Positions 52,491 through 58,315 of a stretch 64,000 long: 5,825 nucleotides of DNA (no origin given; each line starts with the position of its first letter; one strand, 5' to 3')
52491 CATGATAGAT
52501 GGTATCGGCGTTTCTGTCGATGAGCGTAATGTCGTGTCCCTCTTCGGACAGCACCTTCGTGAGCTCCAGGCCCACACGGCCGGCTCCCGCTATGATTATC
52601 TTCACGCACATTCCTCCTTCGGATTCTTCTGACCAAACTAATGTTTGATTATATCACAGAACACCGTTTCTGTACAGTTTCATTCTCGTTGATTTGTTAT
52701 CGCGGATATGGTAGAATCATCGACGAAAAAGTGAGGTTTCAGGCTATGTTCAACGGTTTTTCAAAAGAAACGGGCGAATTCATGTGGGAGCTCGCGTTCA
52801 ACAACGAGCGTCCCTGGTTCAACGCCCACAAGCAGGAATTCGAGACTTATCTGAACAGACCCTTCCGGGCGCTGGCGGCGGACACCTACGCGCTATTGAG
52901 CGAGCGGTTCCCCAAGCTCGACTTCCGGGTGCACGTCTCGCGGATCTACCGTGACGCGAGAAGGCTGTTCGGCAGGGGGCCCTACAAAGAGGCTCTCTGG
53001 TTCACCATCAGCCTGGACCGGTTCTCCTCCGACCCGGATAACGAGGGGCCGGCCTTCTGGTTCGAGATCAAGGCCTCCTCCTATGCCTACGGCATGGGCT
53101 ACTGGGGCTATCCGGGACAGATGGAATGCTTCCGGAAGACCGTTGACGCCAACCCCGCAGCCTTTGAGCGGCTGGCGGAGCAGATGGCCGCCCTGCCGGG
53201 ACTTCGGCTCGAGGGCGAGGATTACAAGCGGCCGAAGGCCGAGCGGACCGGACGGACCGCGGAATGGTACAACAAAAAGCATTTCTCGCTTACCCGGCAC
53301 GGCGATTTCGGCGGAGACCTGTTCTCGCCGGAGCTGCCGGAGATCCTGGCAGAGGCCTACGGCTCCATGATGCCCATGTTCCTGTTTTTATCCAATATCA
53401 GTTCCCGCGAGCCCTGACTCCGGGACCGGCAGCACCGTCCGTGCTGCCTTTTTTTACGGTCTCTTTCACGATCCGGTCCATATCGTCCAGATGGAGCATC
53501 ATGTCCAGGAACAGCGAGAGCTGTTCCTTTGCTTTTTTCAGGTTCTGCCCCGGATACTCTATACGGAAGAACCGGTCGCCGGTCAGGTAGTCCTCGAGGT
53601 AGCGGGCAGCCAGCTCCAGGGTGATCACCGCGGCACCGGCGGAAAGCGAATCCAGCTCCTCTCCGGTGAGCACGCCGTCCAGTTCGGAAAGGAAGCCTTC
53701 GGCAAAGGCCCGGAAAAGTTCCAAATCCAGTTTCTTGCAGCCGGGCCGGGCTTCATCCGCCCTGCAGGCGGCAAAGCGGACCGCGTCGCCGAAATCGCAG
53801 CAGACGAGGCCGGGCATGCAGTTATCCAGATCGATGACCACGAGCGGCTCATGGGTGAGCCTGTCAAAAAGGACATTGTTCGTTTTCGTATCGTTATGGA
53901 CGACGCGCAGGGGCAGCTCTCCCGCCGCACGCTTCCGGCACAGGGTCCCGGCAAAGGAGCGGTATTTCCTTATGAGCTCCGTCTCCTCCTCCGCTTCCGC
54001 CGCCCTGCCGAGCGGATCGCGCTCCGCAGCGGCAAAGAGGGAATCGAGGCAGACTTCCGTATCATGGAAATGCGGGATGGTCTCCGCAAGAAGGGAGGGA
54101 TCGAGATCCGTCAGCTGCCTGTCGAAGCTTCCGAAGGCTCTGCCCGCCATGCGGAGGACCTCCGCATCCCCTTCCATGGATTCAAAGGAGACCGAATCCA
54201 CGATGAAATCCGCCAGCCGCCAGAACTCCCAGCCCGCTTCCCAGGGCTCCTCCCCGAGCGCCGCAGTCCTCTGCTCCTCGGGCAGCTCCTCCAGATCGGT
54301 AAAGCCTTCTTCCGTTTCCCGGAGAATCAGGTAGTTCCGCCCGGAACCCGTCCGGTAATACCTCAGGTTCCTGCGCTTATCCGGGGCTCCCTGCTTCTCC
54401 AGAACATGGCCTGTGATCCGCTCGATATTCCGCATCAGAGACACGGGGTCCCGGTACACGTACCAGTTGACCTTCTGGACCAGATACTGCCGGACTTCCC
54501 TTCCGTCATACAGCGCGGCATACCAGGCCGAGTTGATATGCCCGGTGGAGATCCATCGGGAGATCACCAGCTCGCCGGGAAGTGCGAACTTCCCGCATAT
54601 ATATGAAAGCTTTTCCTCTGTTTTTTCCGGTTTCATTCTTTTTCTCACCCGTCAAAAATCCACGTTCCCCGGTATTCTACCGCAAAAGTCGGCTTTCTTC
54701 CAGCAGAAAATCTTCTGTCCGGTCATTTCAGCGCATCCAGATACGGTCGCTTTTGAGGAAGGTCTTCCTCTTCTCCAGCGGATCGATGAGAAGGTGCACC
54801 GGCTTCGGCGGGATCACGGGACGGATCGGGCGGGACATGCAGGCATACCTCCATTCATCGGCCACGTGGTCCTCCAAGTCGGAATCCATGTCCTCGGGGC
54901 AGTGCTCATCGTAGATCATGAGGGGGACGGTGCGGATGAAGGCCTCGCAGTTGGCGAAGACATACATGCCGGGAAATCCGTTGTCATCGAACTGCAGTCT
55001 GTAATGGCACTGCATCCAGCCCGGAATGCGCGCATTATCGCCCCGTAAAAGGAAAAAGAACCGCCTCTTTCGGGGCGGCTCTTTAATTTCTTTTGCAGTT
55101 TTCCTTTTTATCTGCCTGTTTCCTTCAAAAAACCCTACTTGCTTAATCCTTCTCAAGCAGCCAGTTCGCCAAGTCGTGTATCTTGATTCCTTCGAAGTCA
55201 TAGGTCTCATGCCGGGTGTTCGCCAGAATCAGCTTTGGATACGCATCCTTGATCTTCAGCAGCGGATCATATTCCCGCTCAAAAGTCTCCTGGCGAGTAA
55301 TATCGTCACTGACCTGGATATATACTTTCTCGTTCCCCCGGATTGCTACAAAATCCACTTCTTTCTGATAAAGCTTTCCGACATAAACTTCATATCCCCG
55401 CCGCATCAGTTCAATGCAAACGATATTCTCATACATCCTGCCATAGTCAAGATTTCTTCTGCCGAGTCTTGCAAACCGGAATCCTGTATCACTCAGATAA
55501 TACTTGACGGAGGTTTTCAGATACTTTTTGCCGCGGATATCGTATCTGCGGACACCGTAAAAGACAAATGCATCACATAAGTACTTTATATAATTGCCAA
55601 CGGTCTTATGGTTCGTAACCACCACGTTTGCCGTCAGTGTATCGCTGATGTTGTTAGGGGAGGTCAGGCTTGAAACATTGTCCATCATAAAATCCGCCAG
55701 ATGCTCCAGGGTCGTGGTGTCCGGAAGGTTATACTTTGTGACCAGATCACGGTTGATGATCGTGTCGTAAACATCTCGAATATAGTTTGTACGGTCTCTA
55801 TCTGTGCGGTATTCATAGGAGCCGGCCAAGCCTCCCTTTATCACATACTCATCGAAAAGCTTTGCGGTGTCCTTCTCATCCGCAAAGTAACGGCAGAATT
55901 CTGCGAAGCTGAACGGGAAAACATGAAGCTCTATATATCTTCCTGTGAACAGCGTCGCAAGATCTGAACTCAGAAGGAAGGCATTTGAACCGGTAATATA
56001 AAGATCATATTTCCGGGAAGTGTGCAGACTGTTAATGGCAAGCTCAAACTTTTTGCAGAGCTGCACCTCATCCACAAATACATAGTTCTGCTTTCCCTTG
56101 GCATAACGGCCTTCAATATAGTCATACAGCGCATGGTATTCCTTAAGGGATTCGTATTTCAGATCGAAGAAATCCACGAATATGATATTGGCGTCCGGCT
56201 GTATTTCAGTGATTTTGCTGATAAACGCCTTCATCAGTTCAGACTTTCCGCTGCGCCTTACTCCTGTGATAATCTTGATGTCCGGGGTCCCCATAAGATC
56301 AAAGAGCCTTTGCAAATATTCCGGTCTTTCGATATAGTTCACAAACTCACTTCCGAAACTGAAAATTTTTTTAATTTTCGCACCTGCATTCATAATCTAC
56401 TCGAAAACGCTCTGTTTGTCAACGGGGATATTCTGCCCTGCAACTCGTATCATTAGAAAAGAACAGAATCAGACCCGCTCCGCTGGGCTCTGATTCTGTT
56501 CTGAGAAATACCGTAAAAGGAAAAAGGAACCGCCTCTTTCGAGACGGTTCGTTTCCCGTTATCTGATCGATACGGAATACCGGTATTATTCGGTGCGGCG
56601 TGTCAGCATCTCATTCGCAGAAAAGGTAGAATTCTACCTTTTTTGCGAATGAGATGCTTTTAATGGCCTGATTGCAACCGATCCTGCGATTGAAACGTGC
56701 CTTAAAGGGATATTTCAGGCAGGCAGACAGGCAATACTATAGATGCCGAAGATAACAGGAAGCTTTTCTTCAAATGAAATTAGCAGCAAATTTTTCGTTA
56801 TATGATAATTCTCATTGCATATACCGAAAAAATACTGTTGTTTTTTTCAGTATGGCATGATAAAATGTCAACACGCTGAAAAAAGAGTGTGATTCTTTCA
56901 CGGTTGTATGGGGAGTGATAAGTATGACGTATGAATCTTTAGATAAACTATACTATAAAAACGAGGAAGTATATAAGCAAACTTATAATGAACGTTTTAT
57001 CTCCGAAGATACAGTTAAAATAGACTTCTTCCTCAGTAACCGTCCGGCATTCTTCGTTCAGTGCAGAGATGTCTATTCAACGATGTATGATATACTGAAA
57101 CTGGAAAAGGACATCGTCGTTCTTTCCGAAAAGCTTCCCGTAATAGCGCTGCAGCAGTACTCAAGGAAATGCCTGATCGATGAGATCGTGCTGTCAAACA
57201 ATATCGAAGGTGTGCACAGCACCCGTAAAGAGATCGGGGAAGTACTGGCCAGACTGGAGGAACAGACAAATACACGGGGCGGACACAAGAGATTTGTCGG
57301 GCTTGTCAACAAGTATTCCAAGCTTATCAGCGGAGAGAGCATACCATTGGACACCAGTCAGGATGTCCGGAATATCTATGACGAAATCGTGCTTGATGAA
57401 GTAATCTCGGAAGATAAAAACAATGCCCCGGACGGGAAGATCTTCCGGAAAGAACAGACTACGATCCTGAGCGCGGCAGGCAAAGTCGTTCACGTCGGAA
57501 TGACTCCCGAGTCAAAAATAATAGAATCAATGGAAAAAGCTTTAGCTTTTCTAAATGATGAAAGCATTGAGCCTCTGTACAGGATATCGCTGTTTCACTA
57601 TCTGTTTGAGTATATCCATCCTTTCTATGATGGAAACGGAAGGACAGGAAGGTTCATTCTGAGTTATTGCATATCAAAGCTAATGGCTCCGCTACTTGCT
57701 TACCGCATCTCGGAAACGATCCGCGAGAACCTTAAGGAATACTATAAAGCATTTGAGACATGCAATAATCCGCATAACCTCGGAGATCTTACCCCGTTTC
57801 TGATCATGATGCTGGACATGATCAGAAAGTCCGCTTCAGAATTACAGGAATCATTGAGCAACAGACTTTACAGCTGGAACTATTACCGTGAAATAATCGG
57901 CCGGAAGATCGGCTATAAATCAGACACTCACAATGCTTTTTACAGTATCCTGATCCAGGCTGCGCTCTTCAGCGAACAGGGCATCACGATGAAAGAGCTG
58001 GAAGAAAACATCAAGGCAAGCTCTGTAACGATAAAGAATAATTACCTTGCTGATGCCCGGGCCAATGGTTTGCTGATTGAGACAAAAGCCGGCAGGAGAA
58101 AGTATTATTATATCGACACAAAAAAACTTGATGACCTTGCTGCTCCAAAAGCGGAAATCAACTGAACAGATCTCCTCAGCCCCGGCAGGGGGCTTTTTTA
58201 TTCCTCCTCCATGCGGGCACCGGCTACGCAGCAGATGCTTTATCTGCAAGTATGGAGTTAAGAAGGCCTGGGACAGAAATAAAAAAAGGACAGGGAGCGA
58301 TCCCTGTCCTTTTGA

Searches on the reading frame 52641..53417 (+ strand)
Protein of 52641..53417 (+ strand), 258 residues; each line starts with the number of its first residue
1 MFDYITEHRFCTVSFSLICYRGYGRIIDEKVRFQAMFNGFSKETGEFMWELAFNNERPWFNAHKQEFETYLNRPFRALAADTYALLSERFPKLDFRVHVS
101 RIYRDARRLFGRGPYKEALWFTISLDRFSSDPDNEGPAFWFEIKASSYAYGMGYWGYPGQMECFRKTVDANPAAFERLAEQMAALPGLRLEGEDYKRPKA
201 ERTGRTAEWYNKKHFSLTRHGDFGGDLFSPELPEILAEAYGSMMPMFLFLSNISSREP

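Call 26: search_protein_families(library=pfam, proteins=[window:52641-53417:+], max_evalue=0.001)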
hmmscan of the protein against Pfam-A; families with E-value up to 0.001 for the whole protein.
window:52641-53417:+ (258 aa): 1 family
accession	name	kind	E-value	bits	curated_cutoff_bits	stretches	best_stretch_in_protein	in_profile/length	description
PF09365.15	DUF2461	-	4.2e-40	138.3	22.8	1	44-248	2-207/208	Conserved hypothetical protein (DUF2461)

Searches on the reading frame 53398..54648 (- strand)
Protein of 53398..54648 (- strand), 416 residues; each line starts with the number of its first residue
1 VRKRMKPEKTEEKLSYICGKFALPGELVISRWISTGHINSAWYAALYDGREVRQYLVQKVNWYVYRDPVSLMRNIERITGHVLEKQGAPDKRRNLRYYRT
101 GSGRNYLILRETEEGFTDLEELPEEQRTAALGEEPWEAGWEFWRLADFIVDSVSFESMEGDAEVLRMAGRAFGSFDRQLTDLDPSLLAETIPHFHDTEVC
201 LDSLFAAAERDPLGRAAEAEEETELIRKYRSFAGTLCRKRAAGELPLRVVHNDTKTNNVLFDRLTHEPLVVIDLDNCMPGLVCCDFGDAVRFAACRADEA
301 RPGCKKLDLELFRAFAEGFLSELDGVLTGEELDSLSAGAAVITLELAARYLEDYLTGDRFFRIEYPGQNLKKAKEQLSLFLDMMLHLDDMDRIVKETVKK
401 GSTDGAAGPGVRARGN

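Call 12: search_protein_families(library=pfam, proteins=[window:53398-54648:-], max_evalue=0.001)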
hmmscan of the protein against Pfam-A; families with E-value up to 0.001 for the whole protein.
window:53398-54648:- (416 aa): 1 family
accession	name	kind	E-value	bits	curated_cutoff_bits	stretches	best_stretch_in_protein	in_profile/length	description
PF01636.29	APH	-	5.7e-13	49.6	23.2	1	136-301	66-220/239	Phosphotransferase enzyme family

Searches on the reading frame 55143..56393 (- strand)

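Call 26: search_protein_families(library=pfam, proteins=[window:55143-56393:-], max_evalue=0.001)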
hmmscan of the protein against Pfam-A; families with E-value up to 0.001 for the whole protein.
window:55143-56393:- (416 aa): 3 families
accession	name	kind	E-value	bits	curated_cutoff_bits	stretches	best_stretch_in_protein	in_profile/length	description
PF13173.12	AAA_14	-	5.4e-32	110.9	27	1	38-167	3-129/129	AAA domain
PF13635.12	DUF4143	-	1.9e-17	63.9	28.1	1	215-361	2-157/160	Domain of unknown function (DUF4143)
PF01637.24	ATPase_2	-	0.0008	19.7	33.2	0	34-89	17-68/225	ATPase domain predominantly from Archaea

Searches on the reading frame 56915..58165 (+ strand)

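Call 26: search_protein_families(library=pfam, proteins=[window:56915-58165:+], max_evalue=0.001)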
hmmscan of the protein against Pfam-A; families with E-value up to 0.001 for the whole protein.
window:56915-58165:+ (416 aa): 1 family
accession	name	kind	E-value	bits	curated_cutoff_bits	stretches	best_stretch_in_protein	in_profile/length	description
PF02661.23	Fic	-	8.6e-16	59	24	1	148-251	4-91/93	Fic/DOC family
